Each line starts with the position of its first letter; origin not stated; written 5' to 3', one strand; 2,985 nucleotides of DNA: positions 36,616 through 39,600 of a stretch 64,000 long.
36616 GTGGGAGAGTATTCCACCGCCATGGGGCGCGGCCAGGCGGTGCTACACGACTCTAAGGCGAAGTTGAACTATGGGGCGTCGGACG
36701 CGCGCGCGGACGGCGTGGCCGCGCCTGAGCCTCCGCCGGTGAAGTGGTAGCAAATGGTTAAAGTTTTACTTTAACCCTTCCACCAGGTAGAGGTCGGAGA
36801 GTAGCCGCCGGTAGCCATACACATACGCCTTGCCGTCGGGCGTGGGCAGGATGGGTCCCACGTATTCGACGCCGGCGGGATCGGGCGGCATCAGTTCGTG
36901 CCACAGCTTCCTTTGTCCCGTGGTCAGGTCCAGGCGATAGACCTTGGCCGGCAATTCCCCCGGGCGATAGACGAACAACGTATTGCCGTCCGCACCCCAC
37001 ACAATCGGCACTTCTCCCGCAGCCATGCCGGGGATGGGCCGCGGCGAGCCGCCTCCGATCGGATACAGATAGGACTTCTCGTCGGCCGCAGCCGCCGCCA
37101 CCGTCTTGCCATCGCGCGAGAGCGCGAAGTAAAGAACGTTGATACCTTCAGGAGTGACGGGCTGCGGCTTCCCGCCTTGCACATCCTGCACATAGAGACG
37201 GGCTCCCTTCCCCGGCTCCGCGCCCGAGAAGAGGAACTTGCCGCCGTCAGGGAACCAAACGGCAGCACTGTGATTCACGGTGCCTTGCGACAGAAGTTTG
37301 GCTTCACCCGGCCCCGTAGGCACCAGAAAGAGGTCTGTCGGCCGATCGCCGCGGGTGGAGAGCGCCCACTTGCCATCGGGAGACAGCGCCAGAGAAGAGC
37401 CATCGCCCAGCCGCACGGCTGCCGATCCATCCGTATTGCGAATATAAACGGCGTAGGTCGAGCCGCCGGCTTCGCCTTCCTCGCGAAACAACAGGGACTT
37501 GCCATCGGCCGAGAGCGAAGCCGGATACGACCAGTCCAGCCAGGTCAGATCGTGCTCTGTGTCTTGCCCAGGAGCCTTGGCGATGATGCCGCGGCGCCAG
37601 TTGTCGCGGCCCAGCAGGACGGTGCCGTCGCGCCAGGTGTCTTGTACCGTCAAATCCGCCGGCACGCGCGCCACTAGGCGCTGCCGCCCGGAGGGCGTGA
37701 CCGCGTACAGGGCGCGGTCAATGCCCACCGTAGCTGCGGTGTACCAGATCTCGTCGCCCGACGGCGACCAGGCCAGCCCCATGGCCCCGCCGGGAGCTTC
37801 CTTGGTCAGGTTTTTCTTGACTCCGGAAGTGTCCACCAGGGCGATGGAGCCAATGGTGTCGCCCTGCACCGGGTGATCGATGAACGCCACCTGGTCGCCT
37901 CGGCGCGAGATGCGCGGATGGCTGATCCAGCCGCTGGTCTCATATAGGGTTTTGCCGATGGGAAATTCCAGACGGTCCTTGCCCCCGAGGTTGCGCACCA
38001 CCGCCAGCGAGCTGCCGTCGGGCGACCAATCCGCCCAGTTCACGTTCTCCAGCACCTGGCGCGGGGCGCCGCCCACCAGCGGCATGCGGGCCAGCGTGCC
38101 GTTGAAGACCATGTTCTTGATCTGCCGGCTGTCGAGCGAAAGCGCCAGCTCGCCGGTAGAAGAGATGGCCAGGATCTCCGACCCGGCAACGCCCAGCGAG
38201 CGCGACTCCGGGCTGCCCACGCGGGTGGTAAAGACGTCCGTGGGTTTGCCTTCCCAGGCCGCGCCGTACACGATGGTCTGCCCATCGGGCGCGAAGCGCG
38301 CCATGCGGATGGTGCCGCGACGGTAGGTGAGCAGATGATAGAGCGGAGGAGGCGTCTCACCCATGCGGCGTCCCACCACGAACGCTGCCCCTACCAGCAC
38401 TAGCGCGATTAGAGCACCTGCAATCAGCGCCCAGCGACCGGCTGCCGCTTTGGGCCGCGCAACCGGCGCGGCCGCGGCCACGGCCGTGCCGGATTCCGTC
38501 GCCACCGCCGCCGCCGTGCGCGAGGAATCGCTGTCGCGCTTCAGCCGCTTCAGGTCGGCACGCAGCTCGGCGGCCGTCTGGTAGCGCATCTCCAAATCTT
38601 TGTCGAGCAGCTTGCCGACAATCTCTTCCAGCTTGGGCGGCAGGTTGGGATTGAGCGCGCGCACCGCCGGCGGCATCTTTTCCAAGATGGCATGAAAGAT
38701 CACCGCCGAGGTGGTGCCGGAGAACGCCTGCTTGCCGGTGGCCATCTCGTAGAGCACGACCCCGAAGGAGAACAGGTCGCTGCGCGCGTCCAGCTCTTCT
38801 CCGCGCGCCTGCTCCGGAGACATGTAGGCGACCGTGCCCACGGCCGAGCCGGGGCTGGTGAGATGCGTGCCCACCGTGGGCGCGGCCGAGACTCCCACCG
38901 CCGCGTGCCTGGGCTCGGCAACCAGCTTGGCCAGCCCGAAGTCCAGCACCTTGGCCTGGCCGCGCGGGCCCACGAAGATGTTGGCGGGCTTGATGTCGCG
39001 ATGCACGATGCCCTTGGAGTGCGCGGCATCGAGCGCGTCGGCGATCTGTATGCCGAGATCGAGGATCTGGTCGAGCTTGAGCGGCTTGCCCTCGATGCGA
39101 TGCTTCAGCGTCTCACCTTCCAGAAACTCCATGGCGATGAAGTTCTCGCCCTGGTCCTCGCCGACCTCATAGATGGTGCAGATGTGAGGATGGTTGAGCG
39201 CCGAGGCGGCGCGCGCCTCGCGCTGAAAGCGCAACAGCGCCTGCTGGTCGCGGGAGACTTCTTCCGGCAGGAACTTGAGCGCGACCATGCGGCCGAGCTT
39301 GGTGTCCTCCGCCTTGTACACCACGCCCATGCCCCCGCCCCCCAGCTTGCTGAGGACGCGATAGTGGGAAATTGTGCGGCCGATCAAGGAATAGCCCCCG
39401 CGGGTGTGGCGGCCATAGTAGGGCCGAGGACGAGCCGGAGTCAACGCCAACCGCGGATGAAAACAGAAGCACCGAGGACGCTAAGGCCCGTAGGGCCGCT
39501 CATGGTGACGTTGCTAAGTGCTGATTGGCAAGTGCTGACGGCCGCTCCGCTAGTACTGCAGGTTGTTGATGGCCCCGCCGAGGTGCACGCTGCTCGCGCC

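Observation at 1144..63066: Locus-specific 7-8 nt tandem arrays anchored at gene boundaries across the whole window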

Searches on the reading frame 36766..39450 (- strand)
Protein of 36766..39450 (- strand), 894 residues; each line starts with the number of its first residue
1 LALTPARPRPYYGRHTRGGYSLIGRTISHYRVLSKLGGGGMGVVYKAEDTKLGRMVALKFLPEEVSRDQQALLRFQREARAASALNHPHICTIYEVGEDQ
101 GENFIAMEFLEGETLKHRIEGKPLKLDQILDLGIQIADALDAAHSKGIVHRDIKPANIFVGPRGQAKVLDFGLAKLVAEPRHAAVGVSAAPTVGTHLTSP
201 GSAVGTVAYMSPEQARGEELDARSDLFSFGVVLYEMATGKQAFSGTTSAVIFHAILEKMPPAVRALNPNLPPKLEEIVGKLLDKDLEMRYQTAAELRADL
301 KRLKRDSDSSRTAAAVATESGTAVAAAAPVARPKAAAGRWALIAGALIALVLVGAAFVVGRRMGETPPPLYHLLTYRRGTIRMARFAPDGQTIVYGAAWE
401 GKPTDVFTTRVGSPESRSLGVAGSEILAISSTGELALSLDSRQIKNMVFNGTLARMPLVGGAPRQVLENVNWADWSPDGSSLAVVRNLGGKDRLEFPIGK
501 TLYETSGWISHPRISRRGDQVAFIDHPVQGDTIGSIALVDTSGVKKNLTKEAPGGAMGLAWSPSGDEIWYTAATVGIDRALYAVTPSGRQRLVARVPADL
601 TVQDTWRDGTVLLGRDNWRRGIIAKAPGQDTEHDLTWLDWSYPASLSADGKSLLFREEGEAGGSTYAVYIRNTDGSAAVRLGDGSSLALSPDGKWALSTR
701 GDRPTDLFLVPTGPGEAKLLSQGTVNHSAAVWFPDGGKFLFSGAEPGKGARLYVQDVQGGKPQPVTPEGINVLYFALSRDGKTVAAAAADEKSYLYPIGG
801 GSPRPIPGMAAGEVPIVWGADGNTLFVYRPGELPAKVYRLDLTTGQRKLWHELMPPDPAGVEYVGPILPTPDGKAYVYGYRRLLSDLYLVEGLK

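Call 43: search_protein_families(library=pfam, proteins=[window:36766-39450:-], max_evalue=0.00001)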
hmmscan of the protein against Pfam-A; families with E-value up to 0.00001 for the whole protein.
window:36766-39450:- (894 aa): 5 families
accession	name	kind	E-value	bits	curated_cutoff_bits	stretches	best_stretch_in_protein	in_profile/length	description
PF00069.31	Pkinase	-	1.4e-48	166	31.7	1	30-292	1-254/263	Protein kinase domain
PF07714.23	PK_Tyr_Ser-Thr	-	9.3e-33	114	23.1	1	33-291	4-250/258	Protein tyrosine and serine/threonine kinase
PF07676.18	PD40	-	1.8e-10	40.9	20.9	0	473-493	14-35/38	WD40-like Beta Propeller Repeat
PF01636.29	APH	-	2.2e-08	34.6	23.2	0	42-144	11-108/239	Phosphotransferase enzyme family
PF03109.22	ABC1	-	3.3e-06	26.8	22.9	1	75-177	120-217/244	ABC1 atypical kinase-like domain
